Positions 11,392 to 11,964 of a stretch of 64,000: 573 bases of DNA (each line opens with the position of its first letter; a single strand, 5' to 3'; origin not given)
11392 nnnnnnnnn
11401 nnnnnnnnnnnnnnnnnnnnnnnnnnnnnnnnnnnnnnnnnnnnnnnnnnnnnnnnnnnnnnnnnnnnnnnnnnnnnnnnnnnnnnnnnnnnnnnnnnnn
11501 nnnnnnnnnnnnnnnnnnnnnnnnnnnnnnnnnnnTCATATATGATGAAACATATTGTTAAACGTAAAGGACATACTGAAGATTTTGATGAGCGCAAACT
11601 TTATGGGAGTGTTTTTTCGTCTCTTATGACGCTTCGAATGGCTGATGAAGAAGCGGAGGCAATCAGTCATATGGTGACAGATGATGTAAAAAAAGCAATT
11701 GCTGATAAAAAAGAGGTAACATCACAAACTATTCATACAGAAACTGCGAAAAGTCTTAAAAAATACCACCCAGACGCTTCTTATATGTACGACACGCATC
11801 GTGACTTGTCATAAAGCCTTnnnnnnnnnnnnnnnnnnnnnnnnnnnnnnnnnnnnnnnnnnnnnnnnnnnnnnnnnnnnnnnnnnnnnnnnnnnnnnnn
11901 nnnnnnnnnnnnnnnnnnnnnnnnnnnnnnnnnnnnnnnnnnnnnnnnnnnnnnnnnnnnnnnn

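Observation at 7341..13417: Operon coupling a P2-type cation ATPase to a CcdA-like thiol-disulfide module, a stand-alone ATP-cone protein and a lipoamide-dehydrogenase-like FAD reductase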

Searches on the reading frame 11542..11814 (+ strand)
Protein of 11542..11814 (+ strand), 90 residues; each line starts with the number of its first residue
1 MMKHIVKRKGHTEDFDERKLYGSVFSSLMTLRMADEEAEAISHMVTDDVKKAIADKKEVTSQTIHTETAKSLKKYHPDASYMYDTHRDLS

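Call 3: search_protein_families(library=pfam, proteins=[window:11542-11814:+], max_evalue=0.01)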
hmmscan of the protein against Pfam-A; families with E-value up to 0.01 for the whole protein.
window:11542-11814:+ (90 aa): 2 families
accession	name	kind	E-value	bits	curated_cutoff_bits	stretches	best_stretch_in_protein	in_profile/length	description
PF03477.21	ATP-cone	-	3.5e-08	34.3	25.8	1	3-80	1-74/88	ATP cone domain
PF23803.1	Phage_TAC_17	-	0.00095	19.7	27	1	3-65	80-140/178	Phage tail assembly chaperone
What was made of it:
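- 11542..11814 (+): Stand-alone ATP-cone protein (89-90 aa, no Cys) with a family-specific C-terminal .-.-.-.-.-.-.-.-(I/L)-S tail. Pfam PF03477 34.3 bits, above the 25.8 gathering score (call 3).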

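Call 4: search_protein_families(library=ncbifam, proteins=[window:11542-11814:+], max_evalue=0.01)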
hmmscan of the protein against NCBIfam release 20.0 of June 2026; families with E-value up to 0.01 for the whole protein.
window:11542-11814:+ (90 aa): 5 families
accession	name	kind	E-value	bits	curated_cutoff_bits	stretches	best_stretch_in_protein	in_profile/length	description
NF006732.0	PRK09263.1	equivalog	0.0011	17.5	657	1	2-84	2-82/712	anaerobic ribonucleoside-triphosphate reductase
NF005497.0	PRK07111.1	equivalog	0.0011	17.4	764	1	1-87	1-88/746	anaerobic ribonucleoside triphosphate reductase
TIGR00244.1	TIGR00244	equivalog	0.0023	18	124.65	1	2-76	48-120/147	transcriptional regulator NrdR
NF005010.0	PRK06406.1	subfamily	0.0028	16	1125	1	1-66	3-65/771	vitamin B12-dependent ribonucleotide reductase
NF009028.0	PRK12364.1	equivalog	0.004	15.2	1377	1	4-74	2-74/842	ribonucleoside-diphosphate reductase subunit alpha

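Call 12: find_homologous_proteins(query=window:11542-11814:+)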
Query window:11542-11814:+ (90 aa): 56 proteins with E <= 0.001 among 60 candidates.
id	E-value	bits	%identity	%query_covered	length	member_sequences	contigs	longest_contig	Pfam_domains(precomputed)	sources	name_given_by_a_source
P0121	9.6e-51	187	100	100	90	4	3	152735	PF03477.22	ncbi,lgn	-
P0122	9.7e-38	145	75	99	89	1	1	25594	PF03477.22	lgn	-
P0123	1.4e-37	145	78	99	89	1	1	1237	PF03477.22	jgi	jgi:transcriptional regulator NrdR family protein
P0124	1.5e-37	145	75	99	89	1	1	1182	PF03477.22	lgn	-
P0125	4.5e-37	143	76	99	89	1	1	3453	PF03477.22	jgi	jgi:transcriptional regulator NrdR family protein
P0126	8.4e-36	139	74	99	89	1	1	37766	PF03477.22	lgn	-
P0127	2.5e-35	138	72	99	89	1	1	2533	PF03477.22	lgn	-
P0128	3.5e-35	137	72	99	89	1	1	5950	PF03477.22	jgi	jgi:transcriptional regulator NrdR family protein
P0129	4.8e-35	137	73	99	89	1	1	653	PF03477.22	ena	-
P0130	5.6e-35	137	72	99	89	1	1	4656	PF03477.22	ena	-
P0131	1.2e-34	135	71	99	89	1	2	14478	PF03477.22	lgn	-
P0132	1.7e-34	135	73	99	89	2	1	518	PF03477.22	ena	-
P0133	5.8e-34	133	73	99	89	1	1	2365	PF03477.22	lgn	-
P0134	6.6e-34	133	70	99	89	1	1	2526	PF03477.22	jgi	jgi:transcriptional regulator NrdR family protein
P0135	1.8e-33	132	67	99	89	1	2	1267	PF03477.22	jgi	jgi:transcriptional regulator NrdR family protein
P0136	2.2e-33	131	69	98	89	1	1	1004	PF03477.22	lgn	-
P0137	8.8e-33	130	67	99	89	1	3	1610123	PF03477.22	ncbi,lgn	-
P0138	9.4e-33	129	70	99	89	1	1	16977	PF03477.22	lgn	-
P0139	5.1e-32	127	65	99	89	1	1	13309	PF03477.22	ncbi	-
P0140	9.2e-32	126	66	99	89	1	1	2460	PF03477.22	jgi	jgi:transcriptional regulator NrdR family protein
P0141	2.2e-31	125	64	99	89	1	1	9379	PF03477.22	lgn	-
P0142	2.7e-31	125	69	99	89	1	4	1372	PF03477.22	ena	-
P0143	2.9e-31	125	66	99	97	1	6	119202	PF03477.22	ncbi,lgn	-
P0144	5.1e-31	124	70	99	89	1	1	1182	PF03477.22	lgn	-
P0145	7.9e-31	123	65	99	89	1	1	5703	PF03477.22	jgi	jgi:transcriptional regulator NrdR family protein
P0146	4.3e-30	121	66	99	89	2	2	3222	PF03477.22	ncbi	-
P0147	5.2e-27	111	60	99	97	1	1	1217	PF03477.22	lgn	-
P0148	8.5e-27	111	58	99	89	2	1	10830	PF03477.22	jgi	jgi:transcriptional regulator NrdR family protein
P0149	2.2e-25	106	57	99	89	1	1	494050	PF03477.22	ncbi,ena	-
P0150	2.4e-25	106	58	99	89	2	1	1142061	PF03477.22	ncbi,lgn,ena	-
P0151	4.0e-25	105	56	99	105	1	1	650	PF03477.22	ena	-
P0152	4.5e-25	105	59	97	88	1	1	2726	PF03477.22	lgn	-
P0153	1.0e-23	101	57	99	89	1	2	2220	PF03477.22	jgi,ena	-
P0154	7.6e-23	98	57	98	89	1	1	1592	PF03477.22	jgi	jgi:transcriptional regulator NrdR family protein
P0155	5.7e-22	95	53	100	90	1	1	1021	PF03477.22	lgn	-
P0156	6.8e-21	92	54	99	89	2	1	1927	PF03477.22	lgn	-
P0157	2.1e-20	90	54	99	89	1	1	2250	PF03477.22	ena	-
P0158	1.5e-19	88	48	99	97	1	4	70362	PF03477.22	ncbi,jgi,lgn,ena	-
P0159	1.7e-19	87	51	99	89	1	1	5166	PF03477.22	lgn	-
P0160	2.4e-19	87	52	99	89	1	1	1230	PF03477.22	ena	-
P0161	4.4e-19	86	50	100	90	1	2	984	PF03477.22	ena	-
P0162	1.4e-18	84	51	99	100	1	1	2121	PF03477.22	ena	-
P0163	3.3e-18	83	47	99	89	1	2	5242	PF03477.22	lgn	-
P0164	4.7e-18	83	48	99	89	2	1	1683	PF03477.22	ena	-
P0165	5.3e-18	83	47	99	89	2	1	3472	PF03477.22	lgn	-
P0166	8.0e-18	82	46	99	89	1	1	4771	PF03477.22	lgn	-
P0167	4.4e-17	80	49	97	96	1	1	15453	PF03477.22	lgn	-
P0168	4.6e-17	80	51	99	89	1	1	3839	PF03477.22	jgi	-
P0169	5.7e-17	79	48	99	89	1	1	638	PF03477.22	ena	-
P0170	1.1e-16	78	48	97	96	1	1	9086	PF03477.22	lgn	-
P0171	2.8e-16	77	47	99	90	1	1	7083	PF03477.22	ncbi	-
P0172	1.0e-14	72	46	99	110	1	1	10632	PF03477.22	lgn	-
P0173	2.7e-14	71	46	99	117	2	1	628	PF03477.22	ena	-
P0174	1.2e-13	69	46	99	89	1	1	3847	PF03477.22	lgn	-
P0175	2.7e-7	49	36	100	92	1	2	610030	PF03477.22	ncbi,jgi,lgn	-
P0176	1.2e-5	43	73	29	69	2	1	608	PF03477.22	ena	-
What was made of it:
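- On ATP-cone (PF03477): All 56 homologues carry PF03477 (call 12).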

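Call 13: find_encoding_contigs(protein=P0149, flank=8000, max_places=2)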
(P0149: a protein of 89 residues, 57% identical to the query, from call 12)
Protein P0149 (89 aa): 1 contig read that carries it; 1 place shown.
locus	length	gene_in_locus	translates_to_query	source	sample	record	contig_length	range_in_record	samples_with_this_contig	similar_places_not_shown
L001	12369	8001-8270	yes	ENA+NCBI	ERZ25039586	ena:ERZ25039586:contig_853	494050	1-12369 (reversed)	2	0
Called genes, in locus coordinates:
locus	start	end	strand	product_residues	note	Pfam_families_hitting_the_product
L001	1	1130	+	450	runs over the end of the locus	-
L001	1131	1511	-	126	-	PF00072:Response_reg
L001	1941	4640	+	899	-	PF00690:Cation_ATPase_N, PF00122:E1-E2_ATPase, PF00702:Hydrolase, PF13246:Cation_ATPase, PF12710:HAD (faint), PF00689:Cation_ATPase_C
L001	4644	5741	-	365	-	-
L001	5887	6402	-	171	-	PF01936:NYN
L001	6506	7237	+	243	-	-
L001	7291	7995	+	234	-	PF11139:SfLAP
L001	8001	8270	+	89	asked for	PF03477:ATP-cone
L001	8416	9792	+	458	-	PF01134:GIDA (faint), PF03486:HI0933_like (faint), PF07992:Pyr_redox_2, PF12831:FAD_oxidored (faint), PF13450:NAD_binding_8 (faint), PF13738:Pyr_redox_3 (weak), PF00070:Pyr_redox, PF02852:Pyr_redox_dim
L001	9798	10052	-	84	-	PF05016:ParE_toxin, PF15781:ParE-like_toxin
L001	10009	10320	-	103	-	PF02604:PhdYeFM_antitox, PF18506:RelB-like (weak)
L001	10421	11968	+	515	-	-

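Call 14: find_encoding_contigs(protein=P0137, flank=8000, max_places=2)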
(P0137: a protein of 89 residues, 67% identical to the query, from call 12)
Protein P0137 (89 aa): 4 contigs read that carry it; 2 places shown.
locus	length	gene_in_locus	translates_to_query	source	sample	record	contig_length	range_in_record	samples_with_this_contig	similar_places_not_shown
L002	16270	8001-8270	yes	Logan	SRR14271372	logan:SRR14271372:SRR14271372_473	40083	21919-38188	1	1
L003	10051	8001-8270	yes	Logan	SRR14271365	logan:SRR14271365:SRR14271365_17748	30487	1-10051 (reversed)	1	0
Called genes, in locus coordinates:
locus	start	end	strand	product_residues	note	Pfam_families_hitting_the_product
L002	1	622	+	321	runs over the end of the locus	-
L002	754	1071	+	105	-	-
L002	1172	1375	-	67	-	-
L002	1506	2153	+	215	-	-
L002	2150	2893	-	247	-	PF01569:PAP2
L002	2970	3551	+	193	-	PF01769:MgtE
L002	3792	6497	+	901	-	PF00690:Cation_ATPase_N, PF00122:E1-E2_ATPase, PF00702:Hydrolase, PF13246:Cation_ATPase, PF00689:Cation_ATPase_C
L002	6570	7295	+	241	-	-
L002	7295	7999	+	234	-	PF11139:SfLAP (weak)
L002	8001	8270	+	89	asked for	PF03477:ATP-cone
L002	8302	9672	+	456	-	PF01134:GIDA (faint), PF01266:DAO (faint), PF07992:Pyr_redox_2, PF13738:Pyr_redox_3, PF00070:Pyr_redox, PF02852:Pyr_redox_dim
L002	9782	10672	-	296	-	PF00483:NTP_transferase, PF12804:NTP_transf_3 (weak)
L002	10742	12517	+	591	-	PF13230:GATase_4 (faint), PF13522:GATase_6, PF13537:GATase_7, PF01380:SIS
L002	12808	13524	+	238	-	PF02357:NusG, PF00467:KOW (weak)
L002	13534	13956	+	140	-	PF03946:Ribosomal_L11_N, PF00298:Ribosomal_L11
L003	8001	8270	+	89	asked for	PF03477:ATP-cone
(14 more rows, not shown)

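Call 15: find_encoding_contigs(protein=P0175, flank=8000, max_places=2)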
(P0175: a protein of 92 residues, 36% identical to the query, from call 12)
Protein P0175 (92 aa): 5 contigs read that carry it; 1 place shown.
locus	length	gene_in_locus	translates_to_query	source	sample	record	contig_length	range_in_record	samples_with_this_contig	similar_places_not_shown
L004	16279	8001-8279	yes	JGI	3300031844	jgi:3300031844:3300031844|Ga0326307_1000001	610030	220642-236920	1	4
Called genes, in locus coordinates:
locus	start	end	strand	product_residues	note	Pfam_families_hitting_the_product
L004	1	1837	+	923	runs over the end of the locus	PF00317:Ribonuc_red_lgN, PF02867:Ribonuc_red_lgC, PF12637:TSCPD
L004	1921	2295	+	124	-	-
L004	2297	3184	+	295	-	PF00696:AA_kinase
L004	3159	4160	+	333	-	PF02729:OTCace_N, PF00185:OTCace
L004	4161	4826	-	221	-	-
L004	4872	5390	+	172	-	-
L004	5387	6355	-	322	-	PF18854:baeRF_family10, PF03464:eRF1_2 (weak), PF18859:acVLRF1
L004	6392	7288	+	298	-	-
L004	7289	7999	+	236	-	PF02683:DsbD_TM (weak), PF11139:SfLAP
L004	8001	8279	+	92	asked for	PF03477:ATP-cone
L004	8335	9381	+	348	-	PF13462:Thioredoxin_4, PF01323:DSBA (weak)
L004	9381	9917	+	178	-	-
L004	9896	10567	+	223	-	-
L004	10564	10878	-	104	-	PF01638:HxlR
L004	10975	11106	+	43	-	-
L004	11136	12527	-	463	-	PF02629:CoA_binding, PF13380:CoA_binding_2, PF13607:Succ_CoA_lig, PF00549:Ligase_CoA (faint), PF19045:Ligase_CoA_2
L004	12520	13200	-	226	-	PF13549:ATP-grasp_5, PF08442:ATP-grasp_2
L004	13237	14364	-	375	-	PF00291:PALP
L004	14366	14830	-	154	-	-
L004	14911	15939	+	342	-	PF00557:Peptidase_M24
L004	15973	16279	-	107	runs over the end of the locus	PF05239:PRC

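Call 20: find_related_loci(query=A1, collection=genome_contigs, flank=8000)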
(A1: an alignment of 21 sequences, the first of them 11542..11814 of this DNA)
Query A1 (90 aa) in genome_contigs; peptide patterns used: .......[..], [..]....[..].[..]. (x = any residue, [..] = any of these).
151 stretches matched a pattern; 117 encode a relative of the query (tblastn E <= 1e-3); the best 80 are kept; 80 distinct loci.
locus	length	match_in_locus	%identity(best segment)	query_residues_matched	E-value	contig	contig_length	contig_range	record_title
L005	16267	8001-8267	67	2-90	7e-39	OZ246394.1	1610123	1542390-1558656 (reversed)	MAG: uncultured Gammaproteobacteria bacterium isolate SRP292972_co1_11 genome assembly, chromosome: 1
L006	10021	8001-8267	65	2-90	3e-38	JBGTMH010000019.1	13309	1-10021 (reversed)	MAG: Patescibacteria group bacterium isolate JTS-RE358 k141_2676389, whole genome shotgun sequence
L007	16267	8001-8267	66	2-90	2e-37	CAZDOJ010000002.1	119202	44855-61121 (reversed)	MAG TPA_asm: uncultured Gammaproteobacteria bacterium isolate SRP292972_co3_93 genome assembly, contig: NODE_199_length_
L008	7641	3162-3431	62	1-90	8e-36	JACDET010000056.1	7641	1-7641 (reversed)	MAG: Candidatus Levyibacteriota bacterium isolate MGR_bin367 SD2903_NODE_1730_length_7641_cov_1.221719, whole genome sho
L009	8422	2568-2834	64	2-90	6e-36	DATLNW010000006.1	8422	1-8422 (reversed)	MAG TPA_asm: Lysobacterales bacterium isolate SMAG_U13810 k141_5418044, whole genome shotgun sequence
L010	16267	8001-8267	58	2-90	4e-32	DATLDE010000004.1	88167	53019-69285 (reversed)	MAG TPA_asm: Candidatus Limnocylindrales bacterium isolate SMAG_U14342 k141_4645117, whole genome shotgun sequence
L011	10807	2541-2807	61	2-90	4e-32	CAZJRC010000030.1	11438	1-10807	MAG TPA_asm: uncultured Gammaproteobacteria bacterium isolate binchicken_co251_951 genome assembly, contig: NODE_7952_le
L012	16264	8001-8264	57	2-89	4e-32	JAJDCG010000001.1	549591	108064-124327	MAG: Candidatus Levyibacteriota bacterium isolate OFTM197 OFTM197_0, whole genome shotgun sequence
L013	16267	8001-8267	58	2-90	5e-32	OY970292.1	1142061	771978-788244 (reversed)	MAG: Candidatus Levybacteria bacterium isolate MFD01916.bin.c.8 genome assembly, chromosome: 1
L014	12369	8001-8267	57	2-90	4e-32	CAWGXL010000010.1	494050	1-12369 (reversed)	MAG: uncultured bacterium isolate MFD09206.bin.2.20 genome assembly, contig: contig_853, whole genome shotgun sequence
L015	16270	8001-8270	57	1-90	1e-31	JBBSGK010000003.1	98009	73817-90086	MAG: Candidatus Levyibacteriota bacterium isolate LS2_sbin.37 LS2_sbin.37_K_31890_L_98009_cov_13.0000, whole genome shot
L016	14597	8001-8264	57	2-89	2e-31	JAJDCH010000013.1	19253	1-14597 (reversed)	MAG: Candidatus Levyibacteriota bacterium isolate OFTM270 OFTM270_12, whole genome shotgun sequence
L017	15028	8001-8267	53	2-90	1e-30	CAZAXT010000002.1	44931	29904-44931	MAG TPA_asm: uncultured Candidatus Saccharibacteria bacterium isolate SRP195330_co1_10 genome assembly, contig: NODE_329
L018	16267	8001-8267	52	2-90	9e-30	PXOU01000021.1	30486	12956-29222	MAG: Candidatus Saccharibacteria bacterium QS_5_54_17 qs_5_scaffold_97, whole genome shotgun sequence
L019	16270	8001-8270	50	1-90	9e-29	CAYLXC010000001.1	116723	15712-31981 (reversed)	MAG TPA_asm: uncultured Gammaproteobacteria bacterium isolate SRP178908_co2_35 genome assembly, contig: NODE_14_length_1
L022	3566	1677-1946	51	1-90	6e-27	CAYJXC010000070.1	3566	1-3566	MAG TPA_asm: Candidatus Woesearchaeota archaeon isolate ERP125453_co1_51 genome assembly, contig: NODE_37497_length_3566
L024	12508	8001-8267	51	2-90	1e-25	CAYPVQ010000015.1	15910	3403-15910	MAG TPA_asm: uncultured Candidatus Saccharibacteria bacterium isolate SRP269290_co1_862 genome assembly, contig: NODE_49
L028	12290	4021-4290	48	1-90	1e-25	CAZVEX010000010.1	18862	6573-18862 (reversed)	MAG TPA_asm: uncultured Gammaproteobacteria bacterium isolate binchicken_co38_210 genome assembly, contig: NODE_6154_len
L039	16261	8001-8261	47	4-90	5e-24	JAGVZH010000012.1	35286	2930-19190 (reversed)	Candidatus Woesearchaeota archaeon isolate RIFOXYD1_FULL_32_9 rifoxyd1_full_scaffold_931, whole genome shotgun sequence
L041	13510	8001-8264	48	2-89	9e-24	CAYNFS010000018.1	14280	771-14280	MAG TPA_asm: uncultured Candidatus Saccharibacteria bacterium isolate binchicken_co38_1306 genome assembly, contig: NODE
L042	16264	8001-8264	44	3-90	8e-24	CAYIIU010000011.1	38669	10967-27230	MAG TPA_asm: uncultured archaeon isolate ERP119705_co23_96 genome assembly, contig: NODE_788_length_38669_cov_7.291190,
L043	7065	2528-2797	50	2-90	8e-24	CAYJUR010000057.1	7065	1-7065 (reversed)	MAG TPA_asm: uncultured Methanosarcinales archaeon isolate ERP125453_co1_341 genome assembly, contig: NODE_13487_length_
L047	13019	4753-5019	48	2-90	1e-23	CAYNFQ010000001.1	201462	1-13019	MAG TPA_asm: uncultured Gammaproteobacteria bacterium isolate binchicken_co110_279 genome assembly, contig: NODE_160_len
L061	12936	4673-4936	45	3-90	5e-22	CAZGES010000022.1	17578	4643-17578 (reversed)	MAG TPA_asm: uncultured archaeon isolate SRP292972_co3_112 genome assembly, contig: NODE_1608_length_17578_cov_5.195457,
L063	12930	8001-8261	46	4-90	6e-22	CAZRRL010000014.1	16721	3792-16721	MAG TPA_asm: uncultured Methanosarcinales archaeon isolate binchicken_co251_826 genome assembly, contig: NODE_4732_lengt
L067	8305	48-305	45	5-90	1e-21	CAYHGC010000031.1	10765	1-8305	MAG TPA_asm: uncultured archaeon isolate ERP119705_co12_117 genome assembly, contig: NODE_7473_length_10765_cov_5.319141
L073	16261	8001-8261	45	4-90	4e-21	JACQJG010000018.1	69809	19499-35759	MAG: Candidatus Iainarchaeum archaeon isolate NC_groundwater_1145_Ag_S-0.1um_48_87 S_p1_S3_coassembly_k141_1986220, whol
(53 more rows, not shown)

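Call 25: search_protein_families(library=pfam, proteins=[L067:391-1743:+, L047:5047-5763:-, L028:5073-6002:+, L042:10828-11763:+, L061:7186-8007:+, L004:8335-9381:+, L004:6392-7288:+, L028:7969-8430:+, L061:1075-1509:+, L004:9381-9917:+], max_evalue=0.01)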
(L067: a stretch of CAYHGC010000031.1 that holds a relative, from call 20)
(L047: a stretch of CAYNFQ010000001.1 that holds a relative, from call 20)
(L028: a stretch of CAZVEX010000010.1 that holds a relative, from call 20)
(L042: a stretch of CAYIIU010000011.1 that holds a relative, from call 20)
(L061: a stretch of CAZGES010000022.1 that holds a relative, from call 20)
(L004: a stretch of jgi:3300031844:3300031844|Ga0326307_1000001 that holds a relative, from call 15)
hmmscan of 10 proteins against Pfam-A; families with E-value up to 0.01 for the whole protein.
L067:391-1743:+ (450 aa): 10 families
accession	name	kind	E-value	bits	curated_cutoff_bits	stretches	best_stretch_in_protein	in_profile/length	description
PF00448.28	SRP54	-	4.8e-65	219.3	22.7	1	96-290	2-195/196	SRP54-type protein, GTPase domain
PF02978.25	SRP_SPB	-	2.9e-29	101.7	27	1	320-417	2-91/91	Signal peptide binding domain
PF02881.24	SRP54_N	-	1.1e-13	51.6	22.4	1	3-80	1-75/75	SRP54-type protein, helical bundle domain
PF06414.18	Zeta_toxin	-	1.1e-05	25.4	22.3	1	90-189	11-105/199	Zeta toxin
PF13401.12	AAA_22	-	2e-05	25.4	27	1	95-216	5-120/130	AAA domain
PF07693.20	KAP_NTPase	-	0.00017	21.4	20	1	89-193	17-118/293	KAP family P-loop domain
PF01656.29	CbiA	-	0.00019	21.8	25.4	1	105-269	9-107/125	CobQ/CobB/MinD/ParA nucleotide binding domain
PF20720.3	nSTAND3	-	0.00066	19.8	27.2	1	94-126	16-48/155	Novel STAND NTPase 3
PF25199.1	nSTAND_NTPase5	-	0.0037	17.5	34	0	81-148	29-96/145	Novel STAND NTPase 5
PF13671.12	AAA_33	-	0.0064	17.2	27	0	98-183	2-75/143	AAA domain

L047:5047-5763:- (238 aa): 1 family
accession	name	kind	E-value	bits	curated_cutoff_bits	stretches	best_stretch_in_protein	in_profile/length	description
PF03734.19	YkuD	-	3e-21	77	23.4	1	104-237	2-146/146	L,D-transpeptidase catalytic domain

L028:5073-6002:+ (309 aa): 1 family
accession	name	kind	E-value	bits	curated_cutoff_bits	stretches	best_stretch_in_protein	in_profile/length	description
PF00768.25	Peptidase_S11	-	3.7e-50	171.1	27.6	1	58-292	7-238/239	D-alanyl-D-alanine carboxypeptidase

L042:10828-11763:+ (311 aa): 9 families
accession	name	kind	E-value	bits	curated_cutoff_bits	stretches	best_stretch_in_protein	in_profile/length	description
PF01370.27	Epimerase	-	1.1e-34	120.4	20.9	1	5-196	1-227/240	NAD dependent epimerase/dehydratase family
PF07993.18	NAD_binding_4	-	6.3e-22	78.4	20.1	1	44-162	81-220/258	Male sterility protein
PF01073.25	3Beta_HSD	-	4.2e-21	75.6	22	1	37-167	52-200/280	3-beta hydroxysteroid dehydrogenase/isomerase family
PF04321.23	RmlD_sub_bind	-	1.8e-19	70.4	27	1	3-153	1-154/287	RmlD substrate binding domain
PF16363.11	GDP_Man_Dehyd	-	4.2e-19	69.6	27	1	38-294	60-331/332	GDP-mannose 4,6 dehydratase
PF13460.12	NAD_binding_10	-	6.9e-17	62.3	27.2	1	38-151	47-147/184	NAD(P)H-binding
PF02719.21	Polysacc_synt_2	-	9.2e-10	38.6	20.2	1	38-107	62-142/293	Polysaccharide biosynthesis protein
PF08659.16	KR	-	9.2e-07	29.4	22.6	1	44-108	74-146/180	KR domain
PF05368.20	NmrA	-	0.001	19.2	27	0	46-221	64-230/298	NmrA-like family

L061:7186-8007:+ (273 aa): 1 family
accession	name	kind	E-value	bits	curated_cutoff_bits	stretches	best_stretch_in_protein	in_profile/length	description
PF01478.23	Peptidase_A24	-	1.2e-11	45.4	26.5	1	13-106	5-102/104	Type IV leader peptidase family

L004:8335-9381:+ (348 aa): 2 families
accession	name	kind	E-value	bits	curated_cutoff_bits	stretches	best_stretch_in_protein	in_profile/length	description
PF13462.12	Thioredoxin_4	-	4.3e-23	82.8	23.2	1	152-319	4-148/165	Thioredoxin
PF01323.26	DSBA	-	7.2e-08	32.9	25.6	1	164-339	1-190/191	DSBA-like thioredoxin domain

L004:6392-7288:+ (298 aa): 0 families

L028:7969-8430:+ (153 aa): 2 families
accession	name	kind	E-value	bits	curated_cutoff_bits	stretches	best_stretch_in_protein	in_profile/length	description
PF03477.21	ATP-cone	-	2.1e-18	67.1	25.8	1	50-133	2-85/88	ATP cone domain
PF22811.2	Zn_ribbon_NrdR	-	1.8e-17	63.4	27.2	1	1-42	1-42/42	Transcriptional repressor NrdR-like, N-terminal domain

L061:1075-1509:+ (144 aa): 1 family
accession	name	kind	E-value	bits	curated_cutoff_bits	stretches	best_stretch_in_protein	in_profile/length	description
PF02996.22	Prefoldin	-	4.7e-05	23.8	23.2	1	30-136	7-116/120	Prefoldin subunit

L004:9381-9917:+ (178 aa): 0 families
